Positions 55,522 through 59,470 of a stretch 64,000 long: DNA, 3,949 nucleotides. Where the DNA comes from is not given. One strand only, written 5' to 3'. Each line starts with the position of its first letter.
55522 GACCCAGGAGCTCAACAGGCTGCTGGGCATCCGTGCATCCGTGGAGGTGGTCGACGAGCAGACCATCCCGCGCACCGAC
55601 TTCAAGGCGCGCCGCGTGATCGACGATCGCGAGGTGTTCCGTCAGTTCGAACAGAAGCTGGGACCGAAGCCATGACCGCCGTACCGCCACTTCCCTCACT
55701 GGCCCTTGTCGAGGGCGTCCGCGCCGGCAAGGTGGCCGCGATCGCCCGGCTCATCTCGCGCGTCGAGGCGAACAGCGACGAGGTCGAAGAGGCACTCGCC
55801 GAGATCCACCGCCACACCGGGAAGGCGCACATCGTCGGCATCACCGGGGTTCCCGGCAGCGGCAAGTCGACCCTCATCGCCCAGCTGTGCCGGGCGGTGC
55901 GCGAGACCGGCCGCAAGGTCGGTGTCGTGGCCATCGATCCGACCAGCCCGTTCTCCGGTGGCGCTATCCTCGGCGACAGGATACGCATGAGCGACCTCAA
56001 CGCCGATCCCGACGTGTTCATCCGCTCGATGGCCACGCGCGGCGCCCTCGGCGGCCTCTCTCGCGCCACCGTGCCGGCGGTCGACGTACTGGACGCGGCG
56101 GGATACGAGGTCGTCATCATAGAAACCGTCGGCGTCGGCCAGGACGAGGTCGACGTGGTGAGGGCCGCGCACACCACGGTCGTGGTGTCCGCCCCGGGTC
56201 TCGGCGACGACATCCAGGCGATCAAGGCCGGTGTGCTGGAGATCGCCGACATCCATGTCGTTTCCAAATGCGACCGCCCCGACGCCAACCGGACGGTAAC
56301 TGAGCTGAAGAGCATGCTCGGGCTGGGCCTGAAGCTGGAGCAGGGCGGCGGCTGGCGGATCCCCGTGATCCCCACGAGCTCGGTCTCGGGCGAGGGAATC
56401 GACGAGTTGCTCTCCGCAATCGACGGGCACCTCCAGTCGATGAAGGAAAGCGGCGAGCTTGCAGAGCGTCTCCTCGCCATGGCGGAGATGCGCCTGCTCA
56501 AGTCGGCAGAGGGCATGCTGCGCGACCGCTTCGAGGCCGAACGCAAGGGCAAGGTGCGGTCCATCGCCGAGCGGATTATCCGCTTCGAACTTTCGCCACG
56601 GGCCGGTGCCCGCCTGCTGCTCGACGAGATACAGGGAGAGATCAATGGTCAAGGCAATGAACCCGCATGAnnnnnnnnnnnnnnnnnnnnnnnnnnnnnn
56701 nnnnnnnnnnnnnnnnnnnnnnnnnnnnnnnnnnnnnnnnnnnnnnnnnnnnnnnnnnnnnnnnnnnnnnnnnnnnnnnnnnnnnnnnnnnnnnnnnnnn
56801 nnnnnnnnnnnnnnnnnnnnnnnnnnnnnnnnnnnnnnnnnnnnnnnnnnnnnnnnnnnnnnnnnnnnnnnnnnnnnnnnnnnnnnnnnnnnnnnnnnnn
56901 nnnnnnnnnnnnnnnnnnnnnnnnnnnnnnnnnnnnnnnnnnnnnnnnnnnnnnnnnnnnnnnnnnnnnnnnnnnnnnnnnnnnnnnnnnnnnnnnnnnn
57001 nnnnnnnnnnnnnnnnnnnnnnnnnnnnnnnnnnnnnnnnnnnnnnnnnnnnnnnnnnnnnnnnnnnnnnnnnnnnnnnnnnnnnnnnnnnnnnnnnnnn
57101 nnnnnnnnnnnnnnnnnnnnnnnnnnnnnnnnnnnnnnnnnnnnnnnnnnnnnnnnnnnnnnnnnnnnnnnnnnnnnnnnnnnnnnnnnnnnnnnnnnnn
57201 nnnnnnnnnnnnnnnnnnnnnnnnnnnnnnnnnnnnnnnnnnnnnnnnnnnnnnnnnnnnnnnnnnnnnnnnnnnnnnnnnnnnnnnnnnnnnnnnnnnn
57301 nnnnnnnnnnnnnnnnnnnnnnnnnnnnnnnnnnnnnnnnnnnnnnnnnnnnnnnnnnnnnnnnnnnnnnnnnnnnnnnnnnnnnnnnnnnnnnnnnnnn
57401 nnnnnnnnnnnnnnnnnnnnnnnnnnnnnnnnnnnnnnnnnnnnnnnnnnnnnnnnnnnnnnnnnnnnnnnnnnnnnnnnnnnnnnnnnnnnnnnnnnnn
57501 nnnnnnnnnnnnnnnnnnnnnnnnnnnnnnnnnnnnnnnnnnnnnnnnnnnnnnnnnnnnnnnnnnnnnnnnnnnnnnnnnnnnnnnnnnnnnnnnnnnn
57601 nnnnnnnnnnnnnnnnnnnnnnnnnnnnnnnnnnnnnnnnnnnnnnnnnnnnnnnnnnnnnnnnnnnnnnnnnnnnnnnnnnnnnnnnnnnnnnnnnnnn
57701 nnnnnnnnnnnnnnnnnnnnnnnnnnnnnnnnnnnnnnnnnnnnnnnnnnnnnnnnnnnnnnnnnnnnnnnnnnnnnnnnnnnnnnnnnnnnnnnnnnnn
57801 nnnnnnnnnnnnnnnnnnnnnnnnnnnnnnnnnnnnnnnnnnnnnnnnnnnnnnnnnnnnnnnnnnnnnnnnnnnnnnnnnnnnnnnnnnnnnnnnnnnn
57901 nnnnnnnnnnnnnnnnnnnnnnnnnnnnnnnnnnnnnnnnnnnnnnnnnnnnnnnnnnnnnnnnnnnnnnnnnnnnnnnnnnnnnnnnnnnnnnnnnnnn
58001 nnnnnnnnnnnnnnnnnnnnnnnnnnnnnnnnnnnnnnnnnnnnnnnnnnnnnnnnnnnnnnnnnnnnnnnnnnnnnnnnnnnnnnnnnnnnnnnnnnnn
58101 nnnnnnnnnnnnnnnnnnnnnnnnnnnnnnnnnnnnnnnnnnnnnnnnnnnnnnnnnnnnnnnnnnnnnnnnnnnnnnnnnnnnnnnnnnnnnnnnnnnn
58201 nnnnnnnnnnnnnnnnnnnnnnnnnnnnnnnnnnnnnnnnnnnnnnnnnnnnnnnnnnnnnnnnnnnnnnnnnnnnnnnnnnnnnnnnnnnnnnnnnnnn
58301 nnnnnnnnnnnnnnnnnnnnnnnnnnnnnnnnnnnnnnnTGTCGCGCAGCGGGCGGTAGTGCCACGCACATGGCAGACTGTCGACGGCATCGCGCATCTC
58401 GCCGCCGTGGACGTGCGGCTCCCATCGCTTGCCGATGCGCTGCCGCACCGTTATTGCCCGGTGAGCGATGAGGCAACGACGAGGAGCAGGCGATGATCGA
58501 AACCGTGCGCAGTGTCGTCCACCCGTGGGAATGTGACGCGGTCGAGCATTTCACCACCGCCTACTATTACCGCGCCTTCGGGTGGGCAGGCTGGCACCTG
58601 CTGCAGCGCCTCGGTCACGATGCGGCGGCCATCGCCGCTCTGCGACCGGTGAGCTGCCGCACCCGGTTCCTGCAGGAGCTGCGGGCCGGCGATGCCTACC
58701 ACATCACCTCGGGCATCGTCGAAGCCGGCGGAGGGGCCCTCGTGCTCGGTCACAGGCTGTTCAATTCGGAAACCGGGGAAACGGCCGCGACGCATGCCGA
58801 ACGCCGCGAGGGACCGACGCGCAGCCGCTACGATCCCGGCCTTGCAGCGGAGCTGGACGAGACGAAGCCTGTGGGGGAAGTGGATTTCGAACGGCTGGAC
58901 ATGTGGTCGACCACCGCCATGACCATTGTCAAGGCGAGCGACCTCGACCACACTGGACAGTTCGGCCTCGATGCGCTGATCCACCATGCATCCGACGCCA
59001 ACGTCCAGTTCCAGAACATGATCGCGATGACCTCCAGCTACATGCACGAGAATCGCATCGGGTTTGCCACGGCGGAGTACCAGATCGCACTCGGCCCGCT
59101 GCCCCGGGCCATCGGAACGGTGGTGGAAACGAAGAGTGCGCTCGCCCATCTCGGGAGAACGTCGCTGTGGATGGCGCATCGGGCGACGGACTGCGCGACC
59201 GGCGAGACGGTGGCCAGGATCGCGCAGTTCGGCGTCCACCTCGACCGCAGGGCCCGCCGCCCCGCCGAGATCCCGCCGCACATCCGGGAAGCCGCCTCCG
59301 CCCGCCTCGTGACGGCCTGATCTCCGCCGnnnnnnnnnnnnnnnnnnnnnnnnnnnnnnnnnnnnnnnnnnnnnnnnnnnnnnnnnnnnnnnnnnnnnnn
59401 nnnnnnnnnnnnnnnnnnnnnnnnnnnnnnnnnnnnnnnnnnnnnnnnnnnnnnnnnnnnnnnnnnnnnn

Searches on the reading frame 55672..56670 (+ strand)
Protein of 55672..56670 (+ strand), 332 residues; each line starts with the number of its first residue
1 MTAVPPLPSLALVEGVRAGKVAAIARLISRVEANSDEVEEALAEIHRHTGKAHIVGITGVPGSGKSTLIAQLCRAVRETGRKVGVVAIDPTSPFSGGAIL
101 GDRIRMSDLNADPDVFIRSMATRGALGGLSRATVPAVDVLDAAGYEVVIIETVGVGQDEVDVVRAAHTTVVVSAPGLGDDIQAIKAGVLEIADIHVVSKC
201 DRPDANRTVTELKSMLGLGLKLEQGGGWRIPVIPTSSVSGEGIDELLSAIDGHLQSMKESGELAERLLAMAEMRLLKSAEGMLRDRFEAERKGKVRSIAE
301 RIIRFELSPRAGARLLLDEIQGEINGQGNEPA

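Call 5: search_protein_families(library=pfam, proteins=[window:55672-56670:+])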
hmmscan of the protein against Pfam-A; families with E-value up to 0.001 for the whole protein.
window:55672-56670:+ (332 aa): 16 families
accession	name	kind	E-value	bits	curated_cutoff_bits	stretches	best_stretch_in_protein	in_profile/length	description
PF03308.22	MeaB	-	2.4e-89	299.4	23.1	1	25-289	2-270/273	Methylmalonyl Co-A mutase-associated GTPase MeaB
PF00009.33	GTP_EFTU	-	2.8e-07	30.7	26.5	1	190-255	121-187/188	Elongation factor Tu GTP binding domain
PF02492.25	cobW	-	1.7e-06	28.2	20.7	1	54-214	2-167/180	CobW/HypB/UreG, nucleotide-binding domain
PF13191.12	AAA_16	-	3.7e-06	28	32.6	1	36-88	10-58/167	AAA ATPase domain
PF03029.23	ATP_bind_1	-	4.8e-06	27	27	1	57-92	1-36/240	Conserved hypothetical ATP binding protein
PF01656.29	CbiA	-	7.8e-06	26.3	25.4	1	62-290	9-86/125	CobQ/CobB/MinD/ParA nucleotide binding domain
PF20720.3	nSTAND3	-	5.7e-05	23.3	27.2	1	41-83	6-48/155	Novel STAND NTPase 3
PF00448.28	SRP54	-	0.00012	22.2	22.7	0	55-90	4-39/196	SRP54-type protein, GTPase domain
PF13604.12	AAA_30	-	0.00021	21.6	27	1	49-88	15-54/191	AAA domain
PF25199.1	nSTAND_NTPase5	-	0.0003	21.1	34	1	30-86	17-76/145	Novel STAND NTPase 5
PF03266.21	NTPase_1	-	0.00035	20.9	23.9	1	55-84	2-31/168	NTPase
PF01443.25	Viral_helicase1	-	0.00044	20.6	21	0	57-75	3-21/228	Viral superfamily 1 RNA helicase core domain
PF01926.29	MMR_HSR1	-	0.00052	20.5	21.9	0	55-84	2-31/113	50S ribosome-binding GTPase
PF13401.12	AAA_22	-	0.00077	20.2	27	0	52-102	5-53/130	AAA domain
PF03205.20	MobB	-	0.00089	19.6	26.6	0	54-86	1-33/133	Molybdopterin guanine dinucleotide synthesis protein B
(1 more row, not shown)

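Call 6: search_protein_families(library=ncbifam, proteins=[window:55672-56670:+])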
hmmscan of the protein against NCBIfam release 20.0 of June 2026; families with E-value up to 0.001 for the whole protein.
window:55672-56670:+ (332 aa): 17 families
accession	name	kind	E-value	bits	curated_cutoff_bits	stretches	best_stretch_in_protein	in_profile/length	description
TIGR00750.1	lao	equivalog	5e-99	331.2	240.75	1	19-317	1-299/300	methylmalonyl Co-A mutase-associated GTPase MeaB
NF006958.0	PRK09435.1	equivalog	1.7e-75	254.1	329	1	11-322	12-330/333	methylmalonyl Co-A mutase-associated GTPase MeaB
NF045497.1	IsobCoAmut_IcmF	equivalog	4.2e-39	134.1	1500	1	17-259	150-400/1076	fused isobutyryl-CoA mutase/GTPase IcmF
NF006746.0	PRK09270.1-5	subfamily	2.1e-07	30.1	250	1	38-89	5-58/210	nucleoside/nucleotide kinase family protein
NF006743.0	PRK09270.1-2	equivalog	5.1e-07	29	227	1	34-80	11-54/217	nucleoside/nucleotide kinase family protein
NF008955.0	PRK12297.1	equivalog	6.3e-06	25.4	406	0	180-267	265-341/429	GTPase ObgE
TIGR00073.1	hypB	equivalog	1.5e-05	24.6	121.2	1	51-253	29-213/217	hydrogenase nickel incorporation protein HypB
TIGR00064.1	ftsY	equivalog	1.7e-05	24.2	260.7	1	33-98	60-122/279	signal recognition particle-docking protein FtsY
NF005807.0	PRK07667.1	equivalog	9.7e-05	22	221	1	38-89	3-54/193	kinase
NF003661.0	PRK05291.1-3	equivalog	0.00012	21.6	380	0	139-302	268-417/448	tRNA uridine-5-carboxymethylaminomethyl(34) synthesis GTPase MnmE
NF003255.0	PRK04213.1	equivalog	0.00012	21.5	164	0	189-261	129-199/204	GTP-binding protein EngB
TIGR04521.1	ECF_ATPase_2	equivalog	0.0003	20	330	1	35-75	14-54/279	energy-coupling factor transporter ATPase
NF041053.1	CobW_rel_Se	equivalog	0.00033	20.4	180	0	53-87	2-36/195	CobW-related selenoprotein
NF010248.0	PRK13695.1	equivalog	0.00037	20.2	156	1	54-84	5-35/180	NTPase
NF006744.0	PRK09270.1-3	equivalog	0.00045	19.7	281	1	32-87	7-59/213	nucleoside/nucleotide kinase family protein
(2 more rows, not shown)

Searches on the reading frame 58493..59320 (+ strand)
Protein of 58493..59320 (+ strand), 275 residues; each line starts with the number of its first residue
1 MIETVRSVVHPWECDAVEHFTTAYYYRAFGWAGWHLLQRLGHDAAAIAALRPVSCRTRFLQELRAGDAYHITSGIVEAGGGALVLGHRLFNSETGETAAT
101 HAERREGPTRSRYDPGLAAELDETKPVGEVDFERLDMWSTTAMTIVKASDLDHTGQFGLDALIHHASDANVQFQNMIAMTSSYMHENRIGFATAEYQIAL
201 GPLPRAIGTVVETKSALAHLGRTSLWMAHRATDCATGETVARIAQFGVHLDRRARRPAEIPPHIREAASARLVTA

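Call 5: search_protein_families(library=pfam, proteins=[window:58493-59320:+])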
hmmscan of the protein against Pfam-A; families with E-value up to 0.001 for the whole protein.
window:58493-59320:+ (275 aa): 2 families
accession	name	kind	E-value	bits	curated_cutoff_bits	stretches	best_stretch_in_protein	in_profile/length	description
PF13279.12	4HBT_2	-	3.8e-19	69.8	25.5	2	9-100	1-96/122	Thioesterase-like superfamily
PF01643.23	Acyl-ACP_TE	-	1.8e-07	31.4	23.7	1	146-266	10-129/131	Acyl-ACP thioesterase N-terminal domain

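Call 6: search_protein_families(library=ncbifam, proteins=[window:58493-59320:+])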
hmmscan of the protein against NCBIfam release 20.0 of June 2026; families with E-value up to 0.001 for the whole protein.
window:58493-59320:+ (275 aa): 1 family
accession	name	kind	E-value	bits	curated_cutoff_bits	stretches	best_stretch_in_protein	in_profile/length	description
NF005716.0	PRK07531.1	equivalog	1.2e-08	34.2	592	1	7-101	350-446/495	carnitine 3-dehydrogenase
